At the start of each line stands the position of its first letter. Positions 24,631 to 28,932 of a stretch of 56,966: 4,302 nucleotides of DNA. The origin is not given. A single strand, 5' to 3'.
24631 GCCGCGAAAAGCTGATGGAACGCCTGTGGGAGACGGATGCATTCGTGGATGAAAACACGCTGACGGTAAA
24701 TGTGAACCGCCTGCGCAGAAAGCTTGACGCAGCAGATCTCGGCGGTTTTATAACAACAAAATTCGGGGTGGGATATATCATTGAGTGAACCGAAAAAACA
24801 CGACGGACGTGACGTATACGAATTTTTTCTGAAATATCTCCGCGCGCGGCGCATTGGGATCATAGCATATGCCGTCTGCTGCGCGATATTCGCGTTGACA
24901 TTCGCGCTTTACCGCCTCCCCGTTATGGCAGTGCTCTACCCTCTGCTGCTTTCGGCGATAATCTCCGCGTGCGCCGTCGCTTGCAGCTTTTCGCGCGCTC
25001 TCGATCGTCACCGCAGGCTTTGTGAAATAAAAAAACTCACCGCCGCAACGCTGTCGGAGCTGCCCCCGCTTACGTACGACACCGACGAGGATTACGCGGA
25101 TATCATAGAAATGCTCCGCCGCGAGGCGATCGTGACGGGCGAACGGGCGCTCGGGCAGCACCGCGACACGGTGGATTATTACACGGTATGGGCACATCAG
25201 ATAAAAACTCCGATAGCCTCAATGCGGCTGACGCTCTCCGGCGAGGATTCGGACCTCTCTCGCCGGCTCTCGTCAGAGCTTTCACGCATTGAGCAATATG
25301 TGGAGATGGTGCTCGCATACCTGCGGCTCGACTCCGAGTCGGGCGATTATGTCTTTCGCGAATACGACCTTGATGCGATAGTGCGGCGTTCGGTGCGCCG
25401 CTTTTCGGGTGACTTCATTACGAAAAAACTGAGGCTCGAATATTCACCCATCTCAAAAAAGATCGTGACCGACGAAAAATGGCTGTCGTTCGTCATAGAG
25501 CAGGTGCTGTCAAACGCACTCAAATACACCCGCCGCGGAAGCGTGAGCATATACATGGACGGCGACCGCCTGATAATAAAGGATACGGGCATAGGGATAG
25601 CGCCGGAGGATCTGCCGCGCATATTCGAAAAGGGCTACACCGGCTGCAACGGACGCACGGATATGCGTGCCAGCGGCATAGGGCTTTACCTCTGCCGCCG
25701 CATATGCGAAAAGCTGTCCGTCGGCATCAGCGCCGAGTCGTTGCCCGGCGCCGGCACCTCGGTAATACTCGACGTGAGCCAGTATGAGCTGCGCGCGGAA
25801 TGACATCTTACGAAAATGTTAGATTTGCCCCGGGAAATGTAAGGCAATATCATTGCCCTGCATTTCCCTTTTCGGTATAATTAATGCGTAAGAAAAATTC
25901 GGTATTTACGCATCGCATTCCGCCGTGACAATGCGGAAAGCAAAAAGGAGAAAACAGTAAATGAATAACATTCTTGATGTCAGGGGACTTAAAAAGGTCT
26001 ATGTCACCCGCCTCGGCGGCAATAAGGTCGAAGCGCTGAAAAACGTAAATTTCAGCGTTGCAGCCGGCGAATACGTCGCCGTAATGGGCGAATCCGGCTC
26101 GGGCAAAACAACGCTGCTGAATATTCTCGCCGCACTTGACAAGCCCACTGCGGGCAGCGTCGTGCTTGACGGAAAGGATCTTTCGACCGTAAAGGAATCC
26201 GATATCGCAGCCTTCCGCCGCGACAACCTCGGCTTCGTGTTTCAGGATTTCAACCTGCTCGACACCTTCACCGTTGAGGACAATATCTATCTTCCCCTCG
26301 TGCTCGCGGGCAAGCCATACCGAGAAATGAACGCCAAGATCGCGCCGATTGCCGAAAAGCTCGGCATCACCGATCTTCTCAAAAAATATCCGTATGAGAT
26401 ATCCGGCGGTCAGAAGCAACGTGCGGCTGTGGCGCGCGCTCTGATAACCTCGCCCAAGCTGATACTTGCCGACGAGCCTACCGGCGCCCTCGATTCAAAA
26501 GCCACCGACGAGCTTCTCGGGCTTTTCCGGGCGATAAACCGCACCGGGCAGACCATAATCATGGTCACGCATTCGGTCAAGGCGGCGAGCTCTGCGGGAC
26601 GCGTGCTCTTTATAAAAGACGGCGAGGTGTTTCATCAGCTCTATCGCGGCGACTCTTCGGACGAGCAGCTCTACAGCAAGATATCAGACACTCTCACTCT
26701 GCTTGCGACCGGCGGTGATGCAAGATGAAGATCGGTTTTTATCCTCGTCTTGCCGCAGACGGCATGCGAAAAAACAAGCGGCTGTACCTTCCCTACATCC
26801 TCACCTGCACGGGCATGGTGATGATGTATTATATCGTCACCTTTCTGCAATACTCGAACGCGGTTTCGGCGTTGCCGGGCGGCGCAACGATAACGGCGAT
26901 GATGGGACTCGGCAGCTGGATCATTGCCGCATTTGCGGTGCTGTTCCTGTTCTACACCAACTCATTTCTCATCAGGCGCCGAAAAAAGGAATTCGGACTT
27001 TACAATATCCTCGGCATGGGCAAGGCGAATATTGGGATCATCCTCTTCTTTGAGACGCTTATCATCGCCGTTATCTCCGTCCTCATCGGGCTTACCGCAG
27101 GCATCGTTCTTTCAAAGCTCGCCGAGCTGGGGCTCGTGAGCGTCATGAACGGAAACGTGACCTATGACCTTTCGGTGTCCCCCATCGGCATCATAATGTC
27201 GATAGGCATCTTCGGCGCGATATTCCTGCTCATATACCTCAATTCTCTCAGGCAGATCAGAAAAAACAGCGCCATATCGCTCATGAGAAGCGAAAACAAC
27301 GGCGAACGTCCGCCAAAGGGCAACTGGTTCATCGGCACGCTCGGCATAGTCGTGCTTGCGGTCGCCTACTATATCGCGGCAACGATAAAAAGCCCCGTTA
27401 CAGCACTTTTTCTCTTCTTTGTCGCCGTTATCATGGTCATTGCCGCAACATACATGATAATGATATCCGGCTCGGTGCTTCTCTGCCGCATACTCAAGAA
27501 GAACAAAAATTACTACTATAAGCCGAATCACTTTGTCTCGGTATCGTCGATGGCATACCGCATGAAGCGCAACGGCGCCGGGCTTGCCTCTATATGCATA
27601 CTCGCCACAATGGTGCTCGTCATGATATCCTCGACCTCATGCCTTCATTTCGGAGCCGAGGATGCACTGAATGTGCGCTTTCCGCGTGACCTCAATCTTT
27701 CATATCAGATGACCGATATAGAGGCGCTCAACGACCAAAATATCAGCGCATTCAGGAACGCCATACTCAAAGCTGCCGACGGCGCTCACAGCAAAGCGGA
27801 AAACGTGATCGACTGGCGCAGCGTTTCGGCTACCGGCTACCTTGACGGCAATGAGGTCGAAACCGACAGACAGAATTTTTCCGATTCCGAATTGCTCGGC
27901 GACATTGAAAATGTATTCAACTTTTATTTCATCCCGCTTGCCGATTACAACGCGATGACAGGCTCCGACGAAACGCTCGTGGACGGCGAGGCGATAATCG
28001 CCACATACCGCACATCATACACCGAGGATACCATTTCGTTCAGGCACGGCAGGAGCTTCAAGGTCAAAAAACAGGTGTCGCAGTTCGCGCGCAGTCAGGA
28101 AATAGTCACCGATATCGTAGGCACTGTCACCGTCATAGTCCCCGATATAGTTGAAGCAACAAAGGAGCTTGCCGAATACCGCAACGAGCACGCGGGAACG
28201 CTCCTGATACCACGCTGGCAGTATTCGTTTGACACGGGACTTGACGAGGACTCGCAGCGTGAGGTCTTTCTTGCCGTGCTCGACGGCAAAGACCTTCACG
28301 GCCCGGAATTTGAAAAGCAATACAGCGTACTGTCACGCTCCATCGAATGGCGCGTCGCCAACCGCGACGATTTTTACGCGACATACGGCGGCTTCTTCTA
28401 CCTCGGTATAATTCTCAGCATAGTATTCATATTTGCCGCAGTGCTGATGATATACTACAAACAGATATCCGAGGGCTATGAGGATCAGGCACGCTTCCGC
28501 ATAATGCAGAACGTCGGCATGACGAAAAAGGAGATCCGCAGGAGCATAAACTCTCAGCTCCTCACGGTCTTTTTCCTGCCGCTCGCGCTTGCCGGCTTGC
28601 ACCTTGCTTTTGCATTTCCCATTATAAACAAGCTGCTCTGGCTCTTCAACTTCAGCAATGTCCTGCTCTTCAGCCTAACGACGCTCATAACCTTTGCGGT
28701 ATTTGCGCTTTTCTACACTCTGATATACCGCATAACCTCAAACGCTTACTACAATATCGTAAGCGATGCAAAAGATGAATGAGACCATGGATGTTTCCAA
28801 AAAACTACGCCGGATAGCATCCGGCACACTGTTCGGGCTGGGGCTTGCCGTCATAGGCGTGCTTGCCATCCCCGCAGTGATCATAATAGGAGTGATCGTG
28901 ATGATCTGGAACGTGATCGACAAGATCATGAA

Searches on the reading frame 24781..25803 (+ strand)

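Call 9: search_protein_families(library=pfam, proteins=[window:24781-25803:+], max_evalue=0.001)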
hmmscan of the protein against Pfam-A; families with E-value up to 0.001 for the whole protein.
window:24781-25803:+ (340 aa): 2 families
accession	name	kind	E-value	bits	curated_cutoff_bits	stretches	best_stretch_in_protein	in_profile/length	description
PF02518.31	HATPase_c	-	1.2e-18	68.1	26.4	1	231-332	2-107/111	Histidine kinase-, DNA gyrase B-, and HSP90-like ATPase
PF00512.31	HisKA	-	2.3e-05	24.8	26.9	1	136-186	8-66/66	His Kinase A (phospho-acceptor) domain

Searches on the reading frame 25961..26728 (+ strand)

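Call 9: search_protein_families(library=pfam, proteins=[window:25961-26728:+], max_evalue=0.001)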
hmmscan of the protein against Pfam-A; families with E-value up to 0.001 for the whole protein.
window:25961-26728:+ (255 aa): 3 families
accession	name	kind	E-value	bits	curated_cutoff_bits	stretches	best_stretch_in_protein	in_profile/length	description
PF00005.33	ABC_tran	-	9.1e-38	130.4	25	1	26-174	1-136/137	ABC transporter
PF13304.12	AAA_21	-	9.7e-09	36.1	27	1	143-206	234-300/304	AAA domain, putative AbiEii toxin, Type IV TA system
PF13191.12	AAA_16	-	0.00029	21.8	32.6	1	32-72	18-59/167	AAA ATPase domain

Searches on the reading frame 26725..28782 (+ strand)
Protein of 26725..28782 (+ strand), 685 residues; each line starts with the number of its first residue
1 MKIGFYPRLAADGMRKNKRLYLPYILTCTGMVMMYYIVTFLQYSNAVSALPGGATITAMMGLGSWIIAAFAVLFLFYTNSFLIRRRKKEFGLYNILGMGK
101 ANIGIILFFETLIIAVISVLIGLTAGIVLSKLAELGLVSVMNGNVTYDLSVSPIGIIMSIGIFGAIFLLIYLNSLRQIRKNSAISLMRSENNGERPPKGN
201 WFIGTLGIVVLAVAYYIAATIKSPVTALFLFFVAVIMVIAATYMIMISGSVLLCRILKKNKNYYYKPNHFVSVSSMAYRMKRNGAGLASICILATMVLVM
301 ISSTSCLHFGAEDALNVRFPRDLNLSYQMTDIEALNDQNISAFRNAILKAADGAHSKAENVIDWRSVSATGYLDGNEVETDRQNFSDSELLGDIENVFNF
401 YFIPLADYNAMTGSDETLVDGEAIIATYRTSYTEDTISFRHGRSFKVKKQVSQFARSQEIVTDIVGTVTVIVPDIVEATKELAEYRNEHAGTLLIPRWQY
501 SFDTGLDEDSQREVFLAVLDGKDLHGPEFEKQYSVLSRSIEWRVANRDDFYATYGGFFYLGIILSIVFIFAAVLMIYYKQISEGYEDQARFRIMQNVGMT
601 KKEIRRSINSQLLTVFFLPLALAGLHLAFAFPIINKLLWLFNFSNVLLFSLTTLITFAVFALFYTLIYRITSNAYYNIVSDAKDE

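Call 9: search_protein_families(library=pfam, proteins=[window:26725-28782:+], max_evalue=0.001)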
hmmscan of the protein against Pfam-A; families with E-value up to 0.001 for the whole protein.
window:26725-28782:+ (685 aa): 1 family
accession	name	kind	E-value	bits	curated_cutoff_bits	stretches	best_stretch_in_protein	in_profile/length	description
PF02687.27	FtsX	-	2.3e-19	70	25.5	2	64-181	4-118/120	FtsX-like permease C-terminal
